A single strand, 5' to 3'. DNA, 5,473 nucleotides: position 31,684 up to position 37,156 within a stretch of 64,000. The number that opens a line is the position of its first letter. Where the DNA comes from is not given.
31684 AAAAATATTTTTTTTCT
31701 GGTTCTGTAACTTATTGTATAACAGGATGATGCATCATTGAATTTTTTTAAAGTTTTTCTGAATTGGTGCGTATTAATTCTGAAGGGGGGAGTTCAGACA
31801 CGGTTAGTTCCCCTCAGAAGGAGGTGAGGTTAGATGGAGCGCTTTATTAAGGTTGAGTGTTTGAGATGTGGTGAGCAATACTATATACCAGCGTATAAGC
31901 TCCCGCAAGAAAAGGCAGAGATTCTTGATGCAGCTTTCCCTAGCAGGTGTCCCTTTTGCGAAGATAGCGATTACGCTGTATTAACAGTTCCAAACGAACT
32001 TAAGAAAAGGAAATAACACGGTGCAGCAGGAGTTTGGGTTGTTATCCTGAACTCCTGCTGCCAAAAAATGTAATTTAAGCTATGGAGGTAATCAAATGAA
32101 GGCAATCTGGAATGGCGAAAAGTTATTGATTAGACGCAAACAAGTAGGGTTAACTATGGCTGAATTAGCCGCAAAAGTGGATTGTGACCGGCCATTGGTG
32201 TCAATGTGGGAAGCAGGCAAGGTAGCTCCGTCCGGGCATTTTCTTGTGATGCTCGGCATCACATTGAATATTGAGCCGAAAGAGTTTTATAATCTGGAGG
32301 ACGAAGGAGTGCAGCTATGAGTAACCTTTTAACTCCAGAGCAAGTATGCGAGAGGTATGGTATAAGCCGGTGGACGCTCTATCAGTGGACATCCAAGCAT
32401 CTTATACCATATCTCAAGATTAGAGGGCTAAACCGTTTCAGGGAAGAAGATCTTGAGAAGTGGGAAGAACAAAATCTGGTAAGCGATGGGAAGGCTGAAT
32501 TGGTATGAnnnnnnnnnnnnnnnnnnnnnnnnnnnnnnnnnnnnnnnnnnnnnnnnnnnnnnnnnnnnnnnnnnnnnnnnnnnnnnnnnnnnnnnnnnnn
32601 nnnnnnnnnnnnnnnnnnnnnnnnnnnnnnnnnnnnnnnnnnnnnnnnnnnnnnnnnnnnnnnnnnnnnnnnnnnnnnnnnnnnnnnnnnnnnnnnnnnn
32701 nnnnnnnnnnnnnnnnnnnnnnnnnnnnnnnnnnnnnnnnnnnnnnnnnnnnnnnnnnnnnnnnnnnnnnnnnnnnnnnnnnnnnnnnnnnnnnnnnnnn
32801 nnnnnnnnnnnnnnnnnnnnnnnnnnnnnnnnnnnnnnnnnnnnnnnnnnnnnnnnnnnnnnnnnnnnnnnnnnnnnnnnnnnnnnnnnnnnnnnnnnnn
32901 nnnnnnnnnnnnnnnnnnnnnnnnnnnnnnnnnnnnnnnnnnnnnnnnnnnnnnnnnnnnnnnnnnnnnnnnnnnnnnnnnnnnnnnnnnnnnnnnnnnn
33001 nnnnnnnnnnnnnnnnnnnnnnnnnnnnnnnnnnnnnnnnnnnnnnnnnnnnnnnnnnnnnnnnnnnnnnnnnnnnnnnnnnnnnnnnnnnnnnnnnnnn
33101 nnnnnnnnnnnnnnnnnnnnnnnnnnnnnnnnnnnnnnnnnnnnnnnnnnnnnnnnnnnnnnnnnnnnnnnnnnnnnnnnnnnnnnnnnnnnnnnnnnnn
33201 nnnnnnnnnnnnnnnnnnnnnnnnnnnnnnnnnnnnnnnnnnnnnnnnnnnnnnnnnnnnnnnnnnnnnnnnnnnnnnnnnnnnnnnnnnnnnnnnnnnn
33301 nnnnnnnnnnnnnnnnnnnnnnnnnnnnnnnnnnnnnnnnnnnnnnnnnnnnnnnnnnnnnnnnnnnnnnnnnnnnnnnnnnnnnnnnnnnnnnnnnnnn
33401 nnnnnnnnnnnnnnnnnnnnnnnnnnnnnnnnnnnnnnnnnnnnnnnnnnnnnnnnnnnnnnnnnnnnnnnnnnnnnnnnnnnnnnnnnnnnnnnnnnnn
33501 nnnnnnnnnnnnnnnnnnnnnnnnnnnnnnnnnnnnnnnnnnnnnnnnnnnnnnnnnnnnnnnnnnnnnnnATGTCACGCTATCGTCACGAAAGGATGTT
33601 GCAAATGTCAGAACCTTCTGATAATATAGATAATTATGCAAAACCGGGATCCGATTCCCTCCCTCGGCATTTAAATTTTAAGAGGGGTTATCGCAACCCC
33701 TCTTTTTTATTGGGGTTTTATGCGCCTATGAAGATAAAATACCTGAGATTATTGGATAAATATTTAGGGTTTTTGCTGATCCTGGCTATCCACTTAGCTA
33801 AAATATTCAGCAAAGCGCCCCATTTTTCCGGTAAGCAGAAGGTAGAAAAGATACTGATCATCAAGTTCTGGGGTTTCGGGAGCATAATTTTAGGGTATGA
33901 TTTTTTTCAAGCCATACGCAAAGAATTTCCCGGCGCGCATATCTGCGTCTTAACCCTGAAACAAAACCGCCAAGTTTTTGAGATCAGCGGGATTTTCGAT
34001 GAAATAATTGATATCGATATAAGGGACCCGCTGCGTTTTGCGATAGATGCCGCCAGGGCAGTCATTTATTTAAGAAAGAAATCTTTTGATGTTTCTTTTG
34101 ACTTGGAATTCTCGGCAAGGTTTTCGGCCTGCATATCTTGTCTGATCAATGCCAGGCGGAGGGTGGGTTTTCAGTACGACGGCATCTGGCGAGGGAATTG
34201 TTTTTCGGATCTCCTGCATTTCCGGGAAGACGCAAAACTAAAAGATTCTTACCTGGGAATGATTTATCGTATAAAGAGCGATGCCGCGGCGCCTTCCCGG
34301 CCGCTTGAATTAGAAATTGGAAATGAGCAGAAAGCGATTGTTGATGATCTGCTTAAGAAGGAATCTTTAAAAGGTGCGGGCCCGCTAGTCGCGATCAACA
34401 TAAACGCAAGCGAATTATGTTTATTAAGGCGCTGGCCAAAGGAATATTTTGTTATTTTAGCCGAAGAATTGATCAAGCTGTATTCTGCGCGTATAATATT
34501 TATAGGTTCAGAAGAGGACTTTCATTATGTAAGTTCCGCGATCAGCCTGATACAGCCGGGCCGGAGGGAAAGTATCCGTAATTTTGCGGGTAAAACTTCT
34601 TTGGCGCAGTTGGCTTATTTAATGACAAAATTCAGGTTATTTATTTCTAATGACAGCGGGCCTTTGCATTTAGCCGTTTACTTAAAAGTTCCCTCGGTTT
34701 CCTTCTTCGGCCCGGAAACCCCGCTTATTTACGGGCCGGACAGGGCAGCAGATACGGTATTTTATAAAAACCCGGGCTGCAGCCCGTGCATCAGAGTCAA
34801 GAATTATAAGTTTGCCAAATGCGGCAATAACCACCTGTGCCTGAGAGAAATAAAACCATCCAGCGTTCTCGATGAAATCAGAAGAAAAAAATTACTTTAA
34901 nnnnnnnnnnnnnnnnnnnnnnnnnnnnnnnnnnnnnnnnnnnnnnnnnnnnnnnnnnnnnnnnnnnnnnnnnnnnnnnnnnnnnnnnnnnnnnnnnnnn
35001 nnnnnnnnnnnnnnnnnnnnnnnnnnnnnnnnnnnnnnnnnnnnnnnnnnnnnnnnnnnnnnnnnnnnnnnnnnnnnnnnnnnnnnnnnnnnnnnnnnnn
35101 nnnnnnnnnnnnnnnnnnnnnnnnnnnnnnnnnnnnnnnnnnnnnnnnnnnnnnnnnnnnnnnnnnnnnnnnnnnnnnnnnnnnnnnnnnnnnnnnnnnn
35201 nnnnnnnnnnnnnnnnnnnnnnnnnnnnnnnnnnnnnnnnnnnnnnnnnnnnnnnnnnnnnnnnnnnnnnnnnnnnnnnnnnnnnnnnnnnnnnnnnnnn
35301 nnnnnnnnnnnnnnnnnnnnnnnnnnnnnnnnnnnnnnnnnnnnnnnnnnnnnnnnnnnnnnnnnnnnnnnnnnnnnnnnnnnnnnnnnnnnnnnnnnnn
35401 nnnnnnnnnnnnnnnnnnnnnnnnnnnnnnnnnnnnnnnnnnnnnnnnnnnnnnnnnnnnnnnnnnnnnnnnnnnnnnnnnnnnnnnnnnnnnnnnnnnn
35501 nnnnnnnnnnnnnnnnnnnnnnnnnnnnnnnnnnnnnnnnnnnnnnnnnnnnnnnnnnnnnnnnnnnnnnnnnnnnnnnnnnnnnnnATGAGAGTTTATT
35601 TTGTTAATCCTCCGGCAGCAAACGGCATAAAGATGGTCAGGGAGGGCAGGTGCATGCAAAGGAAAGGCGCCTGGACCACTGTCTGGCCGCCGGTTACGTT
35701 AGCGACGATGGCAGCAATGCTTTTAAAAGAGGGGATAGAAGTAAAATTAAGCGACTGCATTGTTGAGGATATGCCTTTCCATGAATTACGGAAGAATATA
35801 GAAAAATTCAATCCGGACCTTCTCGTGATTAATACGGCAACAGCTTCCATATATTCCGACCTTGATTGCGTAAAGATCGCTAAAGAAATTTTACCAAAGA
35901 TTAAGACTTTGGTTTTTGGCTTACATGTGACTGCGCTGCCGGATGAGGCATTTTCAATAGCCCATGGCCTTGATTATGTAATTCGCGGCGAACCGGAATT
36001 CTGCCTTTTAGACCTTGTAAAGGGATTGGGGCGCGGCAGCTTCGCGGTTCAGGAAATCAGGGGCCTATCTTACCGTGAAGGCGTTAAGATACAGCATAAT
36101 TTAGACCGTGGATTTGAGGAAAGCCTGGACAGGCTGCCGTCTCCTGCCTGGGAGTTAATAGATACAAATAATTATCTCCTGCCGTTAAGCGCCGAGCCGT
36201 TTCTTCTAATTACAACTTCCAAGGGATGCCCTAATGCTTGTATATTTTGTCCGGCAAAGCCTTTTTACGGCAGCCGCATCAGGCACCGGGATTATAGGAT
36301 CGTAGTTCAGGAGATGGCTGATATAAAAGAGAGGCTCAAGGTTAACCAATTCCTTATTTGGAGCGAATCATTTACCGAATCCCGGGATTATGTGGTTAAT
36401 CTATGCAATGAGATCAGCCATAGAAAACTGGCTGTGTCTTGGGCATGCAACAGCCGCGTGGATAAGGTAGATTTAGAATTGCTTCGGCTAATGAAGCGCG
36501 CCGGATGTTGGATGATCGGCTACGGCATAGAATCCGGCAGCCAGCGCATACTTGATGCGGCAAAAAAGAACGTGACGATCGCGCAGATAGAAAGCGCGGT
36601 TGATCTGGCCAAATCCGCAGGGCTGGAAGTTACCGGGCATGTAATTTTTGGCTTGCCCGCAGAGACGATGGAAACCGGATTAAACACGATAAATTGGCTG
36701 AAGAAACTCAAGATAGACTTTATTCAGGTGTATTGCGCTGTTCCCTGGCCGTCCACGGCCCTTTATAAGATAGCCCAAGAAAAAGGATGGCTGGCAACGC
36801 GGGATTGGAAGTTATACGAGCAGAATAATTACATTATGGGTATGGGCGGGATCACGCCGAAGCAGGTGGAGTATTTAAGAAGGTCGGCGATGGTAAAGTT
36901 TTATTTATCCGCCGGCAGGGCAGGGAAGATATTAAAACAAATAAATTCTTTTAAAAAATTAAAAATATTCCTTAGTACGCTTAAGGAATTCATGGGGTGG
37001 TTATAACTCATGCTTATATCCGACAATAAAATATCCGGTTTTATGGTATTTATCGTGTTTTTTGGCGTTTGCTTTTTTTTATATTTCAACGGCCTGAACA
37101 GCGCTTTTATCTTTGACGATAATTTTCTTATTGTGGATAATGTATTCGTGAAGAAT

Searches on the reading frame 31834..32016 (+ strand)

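Call 91: search_protein_families(library=pfam, proteins=[window:31834-32016:+], max_evalue=0.05)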
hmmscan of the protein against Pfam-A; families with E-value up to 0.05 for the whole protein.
window:31834-32016:+ (60 aa): 2 families
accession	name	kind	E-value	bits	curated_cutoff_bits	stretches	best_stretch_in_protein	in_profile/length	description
PF18912.6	DZR_2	-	0.0011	19.2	27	1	30-45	1-16/56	Double zinc ribbon domain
PF13717.11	Zn_ribbon_4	-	0.0038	17.6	30.3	1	6-29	2-25/36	zinc-ribbon domain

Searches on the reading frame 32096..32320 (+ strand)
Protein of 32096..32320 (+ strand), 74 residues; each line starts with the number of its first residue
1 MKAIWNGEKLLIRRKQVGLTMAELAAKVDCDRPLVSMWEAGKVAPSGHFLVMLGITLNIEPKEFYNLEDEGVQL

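Call 91: search_protein_families(library=pfam, proteins=[window:32096-32320:+], max_evalue=0.05)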
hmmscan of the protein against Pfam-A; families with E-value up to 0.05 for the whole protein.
window:32096-32320:+ (74 aa): 4 families
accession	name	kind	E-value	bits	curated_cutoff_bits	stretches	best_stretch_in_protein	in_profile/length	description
PF01381.28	HTH_3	-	6.7e-10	39.3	23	1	13-64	4-55/55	Helix-turn-helix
PF13560.12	HTH_31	-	2.7e-05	24.8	27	1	9-50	5-47/64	Helix-turn-helix domain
PF12844.13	HTH_19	-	0.0015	18.8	30.2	1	7-70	1-64/64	Helix-turn-helix domain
PF13443.12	HTH_26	-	0.025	15.3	22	1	13-70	5-63/63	Cro/C1-type HTH DNA-binding domain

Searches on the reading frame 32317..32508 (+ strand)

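Call 91: search_protein_families(library=pfam, proteins=[window:32317-32508:+], max_evalue=0.05)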
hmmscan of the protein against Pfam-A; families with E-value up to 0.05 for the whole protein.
window:32317-32508:+ (63 aa): 8 families
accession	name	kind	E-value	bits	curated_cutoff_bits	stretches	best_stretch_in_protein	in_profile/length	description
PF12728.13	HTH_17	-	8.2e-14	52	27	1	4-53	1-50/51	Helix-turn-helix domain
PF13022.12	HTH_Tnp_1_2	-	0.0011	19.5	27.9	1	6-44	28-66/122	Helix-turn-helix of insertion element transposase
PF02796.21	HTH_7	-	0.0044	17.6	23.8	1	9-26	26-43/45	Helix-turn-helix domain of resolvase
PF13384.12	HTH_23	-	0.0046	17.2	24.6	1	5-25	18-38/50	Homeodomain-like domain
PF01527.26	HTH_Tnp_1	-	0.0078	16.8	24.1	1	8-29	27-48/75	Transposase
PF00376.29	MerR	-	0.011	15.9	28.2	0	6-31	1-26/38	MerR family regulatory protein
PF13518.12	HTH_28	-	0.024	15.2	25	0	9-26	17-34/52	Helix-turn-helix domain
PF13411.12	MerR_1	-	0.045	14.3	21.6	0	6-47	2-44/69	MerR HTH family regulatory protein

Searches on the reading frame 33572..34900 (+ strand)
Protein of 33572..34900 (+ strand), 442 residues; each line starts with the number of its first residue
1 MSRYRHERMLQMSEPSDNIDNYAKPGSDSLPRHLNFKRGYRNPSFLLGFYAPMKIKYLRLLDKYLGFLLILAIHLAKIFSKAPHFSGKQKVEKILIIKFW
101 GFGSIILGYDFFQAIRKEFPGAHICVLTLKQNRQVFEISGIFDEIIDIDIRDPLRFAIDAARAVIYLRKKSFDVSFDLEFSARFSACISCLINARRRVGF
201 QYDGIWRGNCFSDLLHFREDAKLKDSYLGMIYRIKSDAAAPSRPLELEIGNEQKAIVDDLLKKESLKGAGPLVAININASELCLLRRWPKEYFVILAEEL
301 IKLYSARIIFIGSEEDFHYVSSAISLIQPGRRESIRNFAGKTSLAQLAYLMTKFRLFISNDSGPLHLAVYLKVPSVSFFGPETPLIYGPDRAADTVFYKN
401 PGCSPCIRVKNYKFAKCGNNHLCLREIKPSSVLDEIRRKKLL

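Call 19: search_protein_families(library=pfam, proteins=[window:33572-34900:+], max_evalue=0.001)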
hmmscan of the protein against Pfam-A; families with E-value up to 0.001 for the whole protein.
window:33572-34900:+ (442 aa): 1 family
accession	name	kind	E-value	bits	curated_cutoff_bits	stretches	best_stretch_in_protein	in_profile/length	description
PF01075.23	Glyco_transf_9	-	6.5e-25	88.3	22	1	167-409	8-239/247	Glycosyltransferase family 9 (heptosyltransferase)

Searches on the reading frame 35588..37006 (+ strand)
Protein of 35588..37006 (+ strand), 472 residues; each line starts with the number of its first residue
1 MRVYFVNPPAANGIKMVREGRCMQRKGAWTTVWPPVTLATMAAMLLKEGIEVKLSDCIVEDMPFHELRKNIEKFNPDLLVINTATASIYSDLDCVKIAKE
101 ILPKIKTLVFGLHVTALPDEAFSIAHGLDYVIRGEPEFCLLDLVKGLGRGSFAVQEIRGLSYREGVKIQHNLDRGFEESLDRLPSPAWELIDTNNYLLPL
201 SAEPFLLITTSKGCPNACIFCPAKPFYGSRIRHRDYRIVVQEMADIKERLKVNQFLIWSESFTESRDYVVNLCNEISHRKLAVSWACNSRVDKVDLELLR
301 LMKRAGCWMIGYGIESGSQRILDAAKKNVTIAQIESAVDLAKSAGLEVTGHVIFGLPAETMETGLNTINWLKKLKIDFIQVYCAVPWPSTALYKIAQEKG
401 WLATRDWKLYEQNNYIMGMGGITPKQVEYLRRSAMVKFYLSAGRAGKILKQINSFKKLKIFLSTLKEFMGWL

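Call 19: search_protein_families(library=pfam, proteins=[window:35588-37006:+], max_evalue=0.001)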
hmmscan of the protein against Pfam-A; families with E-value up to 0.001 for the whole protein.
window:35588-37006:+ (472 aa): 2 families
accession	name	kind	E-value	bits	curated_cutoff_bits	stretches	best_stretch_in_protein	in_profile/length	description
PF04055.27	Radical_SAM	-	1.6e-20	74.4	29.5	1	209-371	2-166/166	Radical SAM superfamily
PF02310.24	B12-binding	-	1e-13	51.6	32.1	1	32-137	11-114/121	B12 binding domain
